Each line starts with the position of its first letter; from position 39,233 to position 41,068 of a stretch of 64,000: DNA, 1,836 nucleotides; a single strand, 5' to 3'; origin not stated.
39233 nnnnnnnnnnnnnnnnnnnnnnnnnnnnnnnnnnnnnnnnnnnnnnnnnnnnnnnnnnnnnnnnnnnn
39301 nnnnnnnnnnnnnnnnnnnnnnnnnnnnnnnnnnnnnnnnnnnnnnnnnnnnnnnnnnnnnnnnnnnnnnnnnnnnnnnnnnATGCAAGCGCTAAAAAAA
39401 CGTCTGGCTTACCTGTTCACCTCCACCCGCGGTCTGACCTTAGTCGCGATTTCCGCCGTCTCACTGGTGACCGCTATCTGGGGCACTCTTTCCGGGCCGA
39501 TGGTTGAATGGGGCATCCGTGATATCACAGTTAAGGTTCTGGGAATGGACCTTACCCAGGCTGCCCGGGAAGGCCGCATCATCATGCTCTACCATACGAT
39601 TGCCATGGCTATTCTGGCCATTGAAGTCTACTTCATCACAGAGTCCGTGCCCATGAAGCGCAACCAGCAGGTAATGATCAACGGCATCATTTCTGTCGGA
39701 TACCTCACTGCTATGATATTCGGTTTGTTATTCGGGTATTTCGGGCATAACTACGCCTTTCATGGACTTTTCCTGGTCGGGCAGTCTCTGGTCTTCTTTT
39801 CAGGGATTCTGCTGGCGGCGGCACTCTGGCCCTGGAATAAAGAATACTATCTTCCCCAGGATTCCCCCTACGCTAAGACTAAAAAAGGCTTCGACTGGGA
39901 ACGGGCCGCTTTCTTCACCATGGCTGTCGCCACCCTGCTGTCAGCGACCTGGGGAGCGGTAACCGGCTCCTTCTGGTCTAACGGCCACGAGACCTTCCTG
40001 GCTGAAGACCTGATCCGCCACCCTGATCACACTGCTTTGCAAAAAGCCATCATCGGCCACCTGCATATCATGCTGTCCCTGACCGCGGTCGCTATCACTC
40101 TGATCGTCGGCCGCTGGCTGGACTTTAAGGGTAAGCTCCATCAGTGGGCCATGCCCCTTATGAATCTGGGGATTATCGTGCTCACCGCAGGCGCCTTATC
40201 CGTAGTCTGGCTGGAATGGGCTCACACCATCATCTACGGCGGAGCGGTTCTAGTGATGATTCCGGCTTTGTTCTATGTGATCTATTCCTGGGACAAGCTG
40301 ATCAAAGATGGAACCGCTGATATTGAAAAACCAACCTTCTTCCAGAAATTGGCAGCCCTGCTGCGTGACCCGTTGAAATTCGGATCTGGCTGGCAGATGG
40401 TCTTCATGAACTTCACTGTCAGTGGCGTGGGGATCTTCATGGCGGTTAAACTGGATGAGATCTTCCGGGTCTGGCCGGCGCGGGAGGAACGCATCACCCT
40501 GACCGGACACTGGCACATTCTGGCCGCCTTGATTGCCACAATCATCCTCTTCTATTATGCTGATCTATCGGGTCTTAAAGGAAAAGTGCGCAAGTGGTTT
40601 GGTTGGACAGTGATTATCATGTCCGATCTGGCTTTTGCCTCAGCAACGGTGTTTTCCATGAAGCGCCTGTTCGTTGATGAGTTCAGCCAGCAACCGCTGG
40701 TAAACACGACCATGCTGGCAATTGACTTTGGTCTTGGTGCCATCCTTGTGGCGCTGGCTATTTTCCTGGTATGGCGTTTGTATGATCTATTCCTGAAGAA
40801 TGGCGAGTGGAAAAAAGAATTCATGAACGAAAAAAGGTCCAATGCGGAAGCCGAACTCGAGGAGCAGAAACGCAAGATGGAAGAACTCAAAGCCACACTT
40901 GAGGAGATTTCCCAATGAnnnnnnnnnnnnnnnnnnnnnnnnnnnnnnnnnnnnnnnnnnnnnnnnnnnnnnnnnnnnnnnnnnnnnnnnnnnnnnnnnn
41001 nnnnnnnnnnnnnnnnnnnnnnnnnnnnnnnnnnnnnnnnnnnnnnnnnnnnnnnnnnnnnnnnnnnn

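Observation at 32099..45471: Crp/Fnr-bracketed ~13 kb island of uncharacterised polytopic membrane proteins plus heme/Fe-S modules: candidate novel membrane redox system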

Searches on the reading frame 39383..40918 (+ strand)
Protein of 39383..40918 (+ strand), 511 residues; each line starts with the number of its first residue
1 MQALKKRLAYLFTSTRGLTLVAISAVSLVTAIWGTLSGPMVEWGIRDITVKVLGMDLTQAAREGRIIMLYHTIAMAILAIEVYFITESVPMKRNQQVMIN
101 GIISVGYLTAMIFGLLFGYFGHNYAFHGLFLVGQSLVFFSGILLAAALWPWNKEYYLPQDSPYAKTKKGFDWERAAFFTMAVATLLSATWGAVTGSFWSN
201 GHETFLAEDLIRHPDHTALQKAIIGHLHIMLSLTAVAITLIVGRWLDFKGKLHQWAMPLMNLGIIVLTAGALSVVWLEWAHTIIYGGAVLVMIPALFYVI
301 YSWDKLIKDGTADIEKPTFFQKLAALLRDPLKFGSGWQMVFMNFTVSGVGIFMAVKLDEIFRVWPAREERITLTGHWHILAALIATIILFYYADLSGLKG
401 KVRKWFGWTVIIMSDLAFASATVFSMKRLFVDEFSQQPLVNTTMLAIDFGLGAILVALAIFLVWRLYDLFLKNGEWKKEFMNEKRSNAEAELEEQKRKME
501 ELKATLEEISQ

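Call 4: search_protein_families(library=pfam, max_evalue=0.01, proteins=[window:39383-40918:+])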
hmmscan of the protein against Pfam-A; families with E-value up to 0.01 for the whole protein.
window:39383-40918:+ (511 aa): 0 families

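Call 6: search_protein_families(library=ncbifam, max_evalue=0.01, proteins=[window:39383-40918:+])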
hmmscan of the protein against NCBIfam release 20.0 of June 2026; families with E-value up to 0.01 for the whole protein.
window:39383-40918:+ (511 aa): 0 families

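Call 7: search_solved_structures(query=window:39383-40918:+, max_evalue=10)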
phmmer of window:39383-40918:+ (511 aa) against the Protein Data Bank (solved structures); distinct sequences matched with E-value up to 10: 0.

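Call 8: find_homologous_proteins(query=window:39383-40918:+)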
Query window:39383-40918:+ (511 aa): 3249 proteins with E <= 0.001 among 8000 candidates; the best 120 are listed.
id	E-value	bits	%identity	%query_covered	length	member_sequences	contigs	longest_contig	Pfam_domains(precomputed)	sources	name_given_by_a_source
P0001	0.0e+0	1020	87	100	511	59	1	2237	-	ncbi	-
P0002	0.0e+0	1018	86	100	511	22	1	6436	-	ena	-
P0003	0.0e+0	1013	87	100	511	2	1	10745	-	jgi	-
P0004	6.2e-283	957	82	100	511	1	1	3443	-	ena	-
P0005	1.5e-282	956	82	100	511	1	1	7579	-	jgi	-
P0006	1.6e-281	952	82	100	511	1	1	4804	-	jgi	-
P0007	2.5e-281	952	82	100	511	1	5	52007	-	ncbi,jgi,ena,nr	ncbi:MAG: hypothetical protein DRI56_03825 [Chloroflexota bacterium]|nr:MAG: hypothetical protein DR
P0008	9.0e-281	950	81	100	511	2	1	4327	-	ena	-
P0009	1.3e-279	946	83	100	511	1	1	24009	-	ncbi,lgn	-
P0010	3.2e-276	935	81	100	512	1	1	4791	-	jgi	-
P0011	3.5e-275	932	81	100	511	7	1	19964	-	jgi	-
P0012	2.1e-270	916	78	99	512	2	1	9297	-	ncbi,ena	-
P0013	2.3e-270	916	81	100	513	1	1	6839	-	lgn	-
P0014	1.3e-268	910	80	100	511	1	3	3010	-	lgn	-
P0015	1.1e-267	907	78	99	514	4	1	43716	-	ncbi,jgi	jgi:hypothetical protein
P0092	1.0e-253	861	75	100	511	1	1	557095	-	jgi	jgi:hypothetical protein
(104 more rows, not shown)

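Call 16: find_encoding_contigs(protein=P0092, flank=10000, max_places=2)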
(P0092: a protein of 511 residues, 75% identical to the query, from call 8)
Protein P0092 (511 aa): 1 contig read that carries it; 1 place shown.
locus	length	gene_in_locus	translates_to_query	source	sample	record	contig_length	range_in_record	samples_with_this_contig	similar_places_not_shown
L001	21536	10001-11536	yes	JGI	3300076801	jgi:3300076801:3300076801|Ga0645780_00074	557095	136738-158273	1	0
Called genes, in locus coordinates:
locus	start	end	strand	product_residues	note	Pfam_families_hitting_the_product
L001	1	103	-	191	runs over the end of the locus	PF13489:Methyltransf_23, PF01209:Ubie_methyltran, PF13847:Methyltransf_31, PF08241:Methyltransf_11, PF08242:Methyltransf_12, PF13649:Methyltransf_25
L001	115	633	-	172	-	PF02627:CMD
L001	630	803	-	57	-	-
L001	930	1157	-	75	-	-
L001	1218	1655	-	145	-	PF01047:MarR, PF12802:MarR_2, PF13463:HTH_27 (weak), PF09339:HTH_IclR (weak)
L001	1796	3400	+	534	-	-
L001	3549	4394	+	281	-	-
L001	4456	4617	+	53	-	-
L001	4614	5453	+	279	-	PF12801:Fer4_5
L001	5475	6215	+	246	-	PF00027:cNMP_binding, PF13545:HTH_Crp_2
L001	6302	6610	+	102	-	PF04972:BON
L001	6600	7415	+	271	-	-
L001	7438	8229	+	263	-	-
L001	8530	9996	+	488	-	PF13546:DDE_5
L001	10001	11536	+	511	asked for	-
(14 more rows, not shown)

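Call 19: search_protein_representatives(protein=window:39383-40918:+)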
Query: 511 residues. Proteins with E-value up to 0.001 (for the whole library): 288; up to 1e-10: 198; up to 1e-30: 68. The best 150 are listed.
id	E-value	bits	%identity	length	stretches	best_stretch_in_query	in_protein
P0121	5.0e-182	622.6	59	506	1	1-497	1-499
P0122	2.8e-156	537.6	58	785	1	6-470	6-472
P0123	1.7e-148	512.0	62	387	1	105-483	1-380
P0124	5.4e-100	351.9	60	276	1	1-275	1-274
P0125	1.2e-99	350.7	62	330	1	54-313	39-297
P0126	4.4e-91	322.6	59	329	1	1-254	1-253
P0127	1.1e-90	321.2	43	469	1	3-478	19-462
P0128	2.9e-87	309.9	70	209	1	3-202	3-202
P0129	1.3e-86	307.8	48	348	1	144-484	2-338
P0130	1.2e-83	298.0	64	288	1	2-212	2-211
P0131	2.5e-81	290.4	63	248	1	267-489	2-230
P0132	6.6e-80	285.7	58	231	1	1-225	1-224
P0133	7.1e-78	279.0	56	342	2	166-335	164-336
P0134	1.5e-77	277.9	64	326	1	75-275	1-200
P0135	3.3e-74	266.9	67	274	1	172-382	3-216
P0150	1.2e-52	195.8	32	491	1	11-470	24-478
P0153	1.9e-48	181.9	33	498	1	4-474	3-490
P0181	1.7e-35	139.2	30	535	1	17-468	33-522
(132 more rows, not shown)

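Call 23: search_solved_structures(query=A2, max_evalue=10, show_alignments=2)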
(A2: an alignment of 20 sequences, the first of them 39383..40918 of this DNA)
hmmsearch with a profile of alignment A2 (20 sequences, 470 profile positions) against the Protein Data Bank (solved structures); distinct sequences matched with E-value up to 10: 4.
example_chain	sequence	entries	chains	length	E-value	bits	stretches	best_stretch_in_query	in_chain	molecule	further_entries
7tdm_A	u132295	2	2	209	0.21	13.4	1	224-280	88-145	Claudin-4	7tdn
9cmh_A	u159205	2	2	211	0.21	13.4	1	224-280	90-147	Claudin-4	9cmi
7kp4_A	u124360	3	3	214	0.22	13.3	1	224-280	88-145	Claudin-4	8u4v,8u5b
6ov2_A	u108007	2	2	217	0.22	13.3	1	225-281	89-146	Claudin-9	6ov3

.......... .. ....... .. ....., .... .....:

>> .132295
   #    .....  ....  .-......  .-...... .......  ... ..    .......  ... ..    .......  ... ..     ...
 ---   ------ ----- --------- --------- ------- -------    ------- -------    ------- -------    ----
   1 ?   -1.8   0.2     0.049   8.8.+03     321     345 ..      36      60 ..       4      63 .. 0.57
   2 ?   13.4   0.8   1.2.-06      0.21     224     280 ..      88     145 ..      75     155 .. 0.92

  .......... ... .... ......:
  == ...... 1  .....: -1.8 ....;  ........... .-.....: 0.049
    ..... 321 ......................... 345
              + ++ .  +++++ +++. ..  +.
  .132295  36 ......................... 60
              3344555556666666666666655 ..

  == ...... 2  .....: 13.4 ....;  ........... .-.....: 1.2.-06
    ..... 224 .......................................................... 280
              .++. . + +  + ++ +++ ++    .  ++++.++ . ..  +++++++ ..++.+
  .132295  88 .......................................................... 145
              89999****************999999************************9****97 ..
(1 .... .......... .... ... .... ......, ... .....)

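Call 24: search_protein_families(library=pfam, alignment_id=A2, max_evalue=1)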
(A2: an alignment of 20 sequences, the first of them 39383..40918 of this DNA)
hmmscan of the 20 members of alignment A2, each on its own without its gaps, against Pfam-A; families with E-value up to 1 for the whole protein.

A. member 1, window:39383-40918:+ (511 aa): 2 families
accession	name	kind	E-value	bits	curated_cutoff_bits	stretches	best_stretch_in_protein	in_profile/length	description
PF04964.19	Flp_Fap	-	0.22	11.8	32.2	0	379-397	15-33/46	Flp/Fap pilin component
PF23488.1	YKL065W-A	-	0.35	11.4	27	0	286-304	39-57/73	YKL065W-A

B. families by the number of members that match (of 20 scanned): 19 families
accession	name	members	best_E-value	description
PF03781.23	FGE-sulfatase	1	2.5e-28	Sulfatase-modifying factor enzyme 1-like domain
PF07332.16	Phage_holin_3_6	1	0.014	Putative Actinobacterial Holin-X, holin superfamily III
PF13253.11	DUF4044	1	0.026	Protein of unknown function (DUF4044)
PF02185.22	HR1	1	0.038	Hr1 repeat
PF18711.7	TxDE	1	0.04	Toxoflavin-degrading enzyme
PF06897.17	DUF1269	1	0.068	Protein of unknown function (DUF1269)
PF00335.26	Tetraspanin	1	0.084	Tetraspanin family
PF15145.11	DUF4577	1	0.14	Domain of unknown function (DUF4577)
PF19779.4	DUF6264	1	0.15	Family of unknown function (DUF6264)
PF04964.19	Flp_Fap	1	0.22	Flp/Fap pilin component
PF19579.4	FtsL_2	1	0.23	Bacteriodetes cell division protein (FtsL-like)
PF00240.29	ubiquitin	1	0.24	Ubiquitin family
PF04241.20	DUF423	1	0.29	Protein of unknown function (DUF423)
PF23488.1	YKL065W-A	1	0.35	YKL065W-A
PF14023.12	Bestrophin-like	1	0.45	Bestrophin-like domain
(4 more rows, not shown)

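Call 26: find_related_loci(query=A1, collection=genome_contigs, flank=10000)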
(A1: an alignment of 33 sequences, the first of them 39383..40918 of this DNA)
Query A1 (511 aa) in genome_contigs; peptide patterns used: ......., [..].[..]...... (x = any residue, [..] = any of these).
253 stretches matched a pattern; 205 encode a relative of the query (tblastn E <= 1e-3); the best 80 are kept; 80 distinct loci.
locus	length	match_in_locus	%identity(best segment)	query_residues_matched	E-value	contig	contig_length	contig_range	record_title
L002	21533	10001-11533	88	1-511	0e+0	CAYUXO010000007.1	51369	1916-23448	MAG TPA_asm: uncultured Anaerolineales bacterium isolate SRP128015_co2_56 genome assembly, contig: NODE_136_length_51369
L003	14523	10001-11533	90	1-511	0e+0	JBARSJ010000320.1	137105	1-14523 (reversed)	MAG: Anaerolineales bacterium isolate MFD12959_ilm_asm_bin38 k127_373957, whole genome shotgun sequence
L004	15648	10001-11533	88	1-511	0e+0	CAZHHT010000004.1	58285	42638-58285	MAG TPA_asm: uncultured Anaerolineales bacterium isolate binchicken_co228_499 genome assembly, contig: NODE_521_length_5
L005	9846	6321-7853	86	1-511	0e+0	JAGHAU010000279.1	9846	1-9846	MAG: Anaerolineales bacterium isolate AUK238 PB_MBMC_192_c_000000000172, whole genome shotgun sequence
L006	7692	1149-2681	82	1-511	0e+0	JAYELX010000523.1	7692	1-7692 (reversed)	MAG: Chloroflexota bacterium isolate MAG096 MAG096_523, whole genome shotgun sequence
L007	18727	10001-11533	82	1-511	0e+0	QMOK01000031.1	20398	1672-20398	MAG: Chloroflexota bacterium isolate B10_G9 B10_Guay9_scaffold_01582, whole genome shotgun sequence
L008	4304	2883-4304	89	1-474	0e+0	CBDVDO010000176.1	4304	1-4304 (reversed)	MAG TPA_asm: uncultured Anaerolineales bacterium isolate SRR21487743_metabat2_18 genome assembly, contig: ERZ25748485.11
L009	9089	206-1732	79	1-509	0e+0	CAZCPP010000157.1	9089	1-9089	MAG TPA_asm: uncultured Anaerolineaceae bacterium isolate binchicken_co97_16 genome assembly, contig: NODE_29126_length_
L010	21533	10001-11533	79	1-511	0e+0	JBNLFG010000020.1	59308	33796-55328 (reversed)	MAG: Anaerolineales bacterium isolate C1.bin.8.strict NODE_20_length_59308_cov_6.314312, whole genome shotgun sequence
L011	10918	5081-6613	76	1-511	0e+0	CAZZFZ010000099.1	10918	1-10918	MAG TPA_asm: uncultured Anaerolineales bacterium isolate binchicken_co172_187 genome assembly, contig: NODE_5406_length_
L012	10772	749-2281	77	1-511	0e+0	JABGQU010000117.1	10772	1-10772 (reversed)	MAG: Anaerolineae bacterium isolate co234_bin63 NODE_9990_length_10772_cov_30.561911, whole genome shotgun sequence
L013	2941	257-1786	75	1-510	0e+0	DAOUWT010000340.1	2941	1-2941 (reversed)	MAG TPA_asm: Chloroflexota bacterium isolate CSMAG_882 CSMAG_882_k141_141030_length_2941_cov_34.0000, whole genome shotg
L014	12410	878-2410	76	1-511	0e+0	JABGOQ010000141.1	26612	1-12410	MAG: Anaerolineae bacterium isolate co234_bin11 NODE_3532_length_26612_cov_63.382837, whole genome shotgun sequence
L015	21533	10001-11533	76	1-511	0e+0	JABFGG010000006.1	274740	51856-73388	MAG: Chloroflexota bacterium isolate CFX15 c_000000000006, whole genome shotgun sequence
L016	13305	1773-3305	76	1-511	0e+0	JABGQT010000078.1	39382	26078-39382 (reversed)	MAG: Anaerolineae bacterium isolate co234_bin62 NODE_2075_length_39382_cov_19.793475, whole genome shotgun sequence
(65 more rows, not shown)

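Call 31: predict_structure(alignment_id=A2)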
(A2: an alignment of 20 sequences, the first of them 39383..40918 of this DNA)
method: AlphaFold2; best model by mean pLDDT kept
length: 511 residues; sequences in the alignment: 20
mean_pLDDT: 87.2   pTM: 0.88
mean pLDDT of the five models: 87.2, 87.1, 87.1, 86.5, 86.0
residues with pLDDT >= 90: 281; 70-90: 193; 50-70: 23; < 50: 14
segments of 3 or more residues with pLDDT < 50: 200-213
pLDDT, mean of each block of 10 residues (from residue 1): 86 92 92 86 90 81 76 92 93 91 96 91 88 96 95 84 82 95 94 70 45 59 83 94 93 94 95 82 87 93 94 93 95 95 87 76 63 80 94 90 95 96 87 83 93 93 91 88 86 85 87 76
secondary structure, 60 per line:
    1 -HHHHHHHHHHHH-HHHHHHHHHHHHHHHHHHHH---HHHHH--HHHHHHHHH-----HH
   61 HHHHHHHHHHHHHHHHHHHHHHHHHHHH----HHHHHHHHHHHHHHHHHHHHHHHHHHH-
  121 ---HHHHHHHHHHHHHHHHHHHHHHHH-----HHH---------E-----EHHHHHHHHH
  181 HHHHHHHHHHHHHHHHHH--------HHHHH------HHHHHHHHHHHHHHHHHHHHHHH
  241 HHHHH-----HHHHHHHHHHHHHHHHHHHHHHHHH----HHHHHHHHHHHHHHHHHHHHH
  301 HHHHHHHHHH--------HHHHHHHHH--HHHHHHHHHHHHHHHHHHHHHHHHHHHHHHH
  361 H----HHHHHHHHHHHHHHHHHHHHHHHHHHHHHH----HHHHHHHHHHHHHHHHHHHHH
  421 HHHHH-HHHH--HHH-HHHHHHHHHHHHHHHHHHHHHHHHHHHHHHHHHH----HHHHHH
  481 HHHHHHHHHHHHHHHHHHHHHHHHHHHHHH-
elements in order: H2-13 H15-34 H38-42 H45-53 H59-88 H93-119 H124-147 H172-198 H207-211 H218-245 H251-275 H280-310 H319-327 H330-361 H366-395 H400-425 H427-430 H437-470 H475-510

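Call 33: fold_search(model_id=the predicted structure, library=pdb)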
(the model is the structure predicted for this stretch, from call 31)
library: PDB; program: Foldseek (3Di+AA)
matches with E <= 10: 565; with E <= 0.001: 0
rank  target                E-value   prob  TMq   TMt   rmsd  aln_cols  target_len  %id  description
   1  3s3b_A                5.5e-03  1.00  0.56  0.52   7.4       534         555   13  Structure of Thermus thermophilus cytochrome ba3 oxidase 240s after Xe depressurization (released 2012-05-23)
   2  4n4y_A                6.4e-03  1.00  0.56  0.53   7.7       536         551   14  Structure of Recombinant Cytochrome ba3 Oxidase mutant G232V from Thermus thermophilus (released 2014-10-08)
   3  3s8f_A                8.2e-03  1.00  0.52  0.49   7.8       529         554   14  1.8 A structure of ba3 cytochrome c oxidase from Thermus thermophilus in lipid environment (released 2011-08-03)
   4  1xme_A                8.9e-03  1.00  0.55  0.51   7.8       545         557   14  Structure of Recombinant Cytochrome ba3 Oxidase from Thermus thermophilus (released 2005-03-22)
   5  4g72_A                1.4e-02  1.00  0.56  0.53   7.3       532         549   15  Structure of Recombinant Cytochrome ba3 Oxidase mutant V236M from Thermus thermophilus (released 2013-07-24)
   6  4fa7_A                1.6e-02  1.00  0.54  0.51   7.7       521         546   15  Structure of Recombinant Cytochrome ba3 Oxidase mutant A204F from Thermus thermophilus (released 2012-05-30)
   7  9fq8_4Q               1.9e-02  1.00  0.45  0.49   8.7       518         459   12  Perkinsus marinus Respiratory complex CIV (released 2025-06-25)
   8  2gsm_C                2.2e-02  1.00  0.51  0.49   8.7       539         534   11  Catalytic Core (Subunits I and II) of Cytochrome c oxidase from Rhodobacter sphaeroides (released 2006-10-10)
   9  4g7s_A                2.2e-02  1.00  0.51  0.48   8.1       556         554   12  Structure of Recombinant Cytochrome ba3 Oxidase mutant V236I from Thermus thermophilus (released 2013-07-24)
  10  7o37_a                2.4e-02  1.00  0.52  0.52   8.7       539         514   12  Murine supercomplex CIII2CIV in the assembled locked conformation (released 2021-10-13)
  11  3fye_C                2.5e-02  1.00  0.48  0.47   9.2       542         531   12  Catalytic core subunits (I and II) of cytochrome c oxidase from Rhodobacter sphaeroides in the reduced state (released 2009-06-16)
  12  3om3_A                2.5e-02  1.00  0.49  0.47   9.0       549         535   12  Catalytic core subunits (I and II) of cytochrome C oxidase from Rhodobacter sphaeroides with K362M mutation in the red (released 2011-02-02)
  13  4g71_A                2.8e-02  1.00  0.52  0.48   8.3       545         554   13  Structure of Recombinant Cytochrome ba3 Oxidase mutant V236N from Thermus thermophilus (released 2013-07-24)
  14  8ugh_4A               2.8e-02  1.00  0.44  0.44   9.4       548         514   12  In-situ structure of typeA supercomplex with lipids in respiratory chain (composite) (released 2024-06-19)
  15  4g7q_A                3.5e-02  1.00  0.55  0.52   7.2       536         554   14  Structure of Recombinant Cytochrome ba3 Oxidase mutant V236L from Thermus thermophilus (released 2013-07-24)
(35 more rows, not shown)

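Call 53: find_encoding_contigs(protein=P0150, flank=8000, max_places=2)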
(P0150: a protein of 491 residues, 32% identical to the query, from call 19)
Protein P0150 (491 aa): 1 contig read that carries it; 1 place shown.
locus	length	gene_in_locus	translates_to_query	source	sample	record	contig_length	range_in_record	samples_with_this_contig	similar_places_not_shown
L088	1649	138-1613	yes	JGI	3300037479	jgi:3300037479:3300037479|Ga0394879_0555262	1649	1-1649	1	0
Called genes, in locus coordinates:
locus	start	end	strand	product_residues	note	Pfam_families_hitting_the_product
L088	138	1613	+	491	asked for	-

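Call 54: find_encoding_contigs(protein=P0122, flank=8000, max_places=2)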
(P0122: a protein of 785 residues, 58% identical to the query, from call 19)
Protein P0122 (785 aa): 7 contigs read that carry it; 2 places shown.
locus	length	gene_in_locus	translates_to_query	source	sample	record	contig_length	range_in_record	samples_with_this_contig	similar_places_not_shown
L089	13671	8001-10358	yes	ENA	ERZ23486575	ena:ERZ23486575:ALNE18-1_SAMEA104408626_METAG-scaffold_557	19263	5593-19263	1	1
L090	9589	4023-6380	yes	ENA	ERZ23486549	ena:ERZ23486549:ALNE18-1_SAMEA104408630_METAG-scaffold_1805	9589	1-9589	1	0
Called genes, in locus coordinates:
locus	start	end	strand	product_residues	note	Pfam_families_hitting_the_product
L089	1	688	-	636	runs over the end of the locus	PF13292:DXP_synthase_N, PF00456:Transketolase_N (weak), PF02779:Transket_pyr, PF02780:Transketolase_C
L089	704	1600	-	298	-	PF00348:polyprenyl_synt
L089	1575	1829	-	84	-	PF02609:Exonuc_VII_S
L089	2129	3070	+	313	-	PF02899:Phage_int_SAM_1, PF13495:Phage_int_SAM_4, PF00589:Phage_integrase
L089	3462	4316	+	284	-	PF01040:UbiA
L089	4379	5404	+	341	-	-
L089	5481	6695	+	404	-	PF03349:Toluene_X, PF13505:OMP_b-brl (faint)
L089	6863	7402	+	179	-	PF09695:YtfJ_HI0045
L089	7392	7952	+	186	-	PF00293:NUDIX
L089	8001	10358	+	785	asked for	PF03781:FGE-sulfatase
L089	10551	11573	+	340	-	PF13187:Fer4_9 (faint), PF00037:Fer4 (faint)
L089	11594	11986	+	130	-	PF04241:DUF423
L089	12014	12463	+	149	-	-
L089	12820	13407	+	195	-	PF00440:TetR_N, PF08359:TetR_C_4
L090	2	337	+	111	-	?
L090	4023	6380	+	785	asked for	PF03781:FGE-sulfatase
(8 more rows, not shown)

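Call 55: find_encoding_contigs(protein=P0153, flank=8000, max_places=2)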
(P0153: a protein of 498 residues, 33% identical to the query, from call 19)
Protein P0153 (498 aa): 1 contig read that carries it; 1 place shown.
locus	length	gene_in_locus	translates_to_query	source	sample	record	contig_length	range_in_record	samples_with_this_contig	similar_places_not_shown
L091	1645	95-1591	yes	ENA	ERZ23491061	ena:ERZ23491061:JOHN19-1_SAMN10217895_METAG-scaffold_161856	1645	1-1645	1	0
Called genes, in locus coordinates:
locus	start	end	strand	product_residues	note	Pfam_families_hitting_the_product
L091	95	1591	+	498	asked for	-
